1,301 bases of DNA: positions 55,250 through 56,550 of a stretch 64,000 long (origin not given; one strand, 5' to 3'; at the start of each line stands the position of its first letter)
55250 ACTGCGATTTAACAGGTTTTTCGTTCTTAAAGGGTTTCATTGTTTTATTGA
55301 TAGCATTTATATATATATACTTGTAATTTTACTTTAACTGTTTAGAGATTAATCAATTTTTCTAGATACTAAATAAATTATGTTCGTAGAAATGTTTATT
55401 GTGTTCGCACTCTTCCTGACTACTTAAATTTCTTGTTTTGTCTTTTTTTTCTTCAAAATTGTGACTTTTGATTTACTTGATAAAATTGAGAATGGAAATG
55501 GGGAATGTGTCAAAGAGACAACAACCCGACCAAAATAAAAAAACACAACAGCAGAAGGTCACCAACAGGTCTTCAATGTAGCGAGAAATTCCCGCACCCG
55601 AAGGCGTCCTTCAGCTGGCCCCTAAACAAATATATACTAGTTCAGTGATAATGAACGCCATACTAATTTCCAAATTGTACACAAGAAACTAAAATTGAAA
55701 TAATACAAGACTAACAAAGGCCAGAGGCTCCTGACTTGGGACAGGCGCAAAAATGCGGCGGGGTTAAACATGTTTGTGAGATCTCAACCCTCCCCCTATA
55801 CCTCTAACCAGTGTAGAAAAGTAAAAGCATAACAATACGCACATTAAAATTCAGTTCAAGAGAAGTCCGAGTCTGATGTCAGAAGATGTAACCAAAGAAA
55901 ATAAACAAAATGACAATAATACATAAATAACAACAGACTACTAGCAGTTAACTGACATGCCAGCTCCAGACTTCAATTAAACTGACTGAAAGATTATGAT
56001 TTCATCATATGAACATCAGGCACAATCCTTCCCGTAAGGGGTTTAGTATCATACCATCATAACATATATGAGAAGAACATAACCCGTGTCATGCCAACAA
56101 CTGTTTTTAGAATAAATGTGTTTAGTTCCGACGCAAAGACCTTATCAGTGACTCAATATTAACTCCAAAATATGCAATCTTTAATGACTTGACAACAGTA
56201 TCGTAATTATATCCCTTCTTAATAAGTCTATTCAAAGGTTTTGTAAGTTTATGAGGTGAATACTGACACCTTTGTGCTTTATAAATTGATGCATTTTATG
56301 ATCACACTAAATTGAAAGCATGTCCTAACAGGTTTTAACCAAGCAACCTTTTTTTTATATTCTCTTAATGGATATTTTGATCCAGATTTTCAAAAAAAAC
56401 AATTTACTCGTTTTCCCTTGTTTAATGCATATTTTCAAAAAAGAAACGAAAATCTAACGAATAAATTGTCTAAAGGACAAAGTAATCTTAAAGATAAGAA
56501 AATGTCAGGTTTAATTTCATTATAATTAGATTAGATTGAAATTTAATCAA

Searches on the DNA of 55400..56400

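Call 44: search_rna_families(source=window, start=55400, end=56400, threshold=evalue, max_evalue=1, show_alignments=2)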
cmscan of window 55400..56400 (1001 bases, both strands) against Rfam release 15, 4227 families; matches with E-value up to 1: 3.
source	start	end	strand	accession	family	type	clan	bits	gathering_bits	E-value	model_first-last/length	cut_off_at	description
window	56006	56070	-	RF00031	SECIS_1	Cis-reg;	-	32.8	35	0.0002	1-64/64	no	Selenocysteine insertion sequence 1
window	56326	56395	-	RF01830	StyR-44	Gene;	-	25.4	54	0.28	1-107/107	no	Salmonella enterica Typhi npcRNA 44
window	55400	55550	-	RF02763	IsrM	Gene; sRNA;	-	11.9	376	0.96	1-161/329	3'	IsrM sRNA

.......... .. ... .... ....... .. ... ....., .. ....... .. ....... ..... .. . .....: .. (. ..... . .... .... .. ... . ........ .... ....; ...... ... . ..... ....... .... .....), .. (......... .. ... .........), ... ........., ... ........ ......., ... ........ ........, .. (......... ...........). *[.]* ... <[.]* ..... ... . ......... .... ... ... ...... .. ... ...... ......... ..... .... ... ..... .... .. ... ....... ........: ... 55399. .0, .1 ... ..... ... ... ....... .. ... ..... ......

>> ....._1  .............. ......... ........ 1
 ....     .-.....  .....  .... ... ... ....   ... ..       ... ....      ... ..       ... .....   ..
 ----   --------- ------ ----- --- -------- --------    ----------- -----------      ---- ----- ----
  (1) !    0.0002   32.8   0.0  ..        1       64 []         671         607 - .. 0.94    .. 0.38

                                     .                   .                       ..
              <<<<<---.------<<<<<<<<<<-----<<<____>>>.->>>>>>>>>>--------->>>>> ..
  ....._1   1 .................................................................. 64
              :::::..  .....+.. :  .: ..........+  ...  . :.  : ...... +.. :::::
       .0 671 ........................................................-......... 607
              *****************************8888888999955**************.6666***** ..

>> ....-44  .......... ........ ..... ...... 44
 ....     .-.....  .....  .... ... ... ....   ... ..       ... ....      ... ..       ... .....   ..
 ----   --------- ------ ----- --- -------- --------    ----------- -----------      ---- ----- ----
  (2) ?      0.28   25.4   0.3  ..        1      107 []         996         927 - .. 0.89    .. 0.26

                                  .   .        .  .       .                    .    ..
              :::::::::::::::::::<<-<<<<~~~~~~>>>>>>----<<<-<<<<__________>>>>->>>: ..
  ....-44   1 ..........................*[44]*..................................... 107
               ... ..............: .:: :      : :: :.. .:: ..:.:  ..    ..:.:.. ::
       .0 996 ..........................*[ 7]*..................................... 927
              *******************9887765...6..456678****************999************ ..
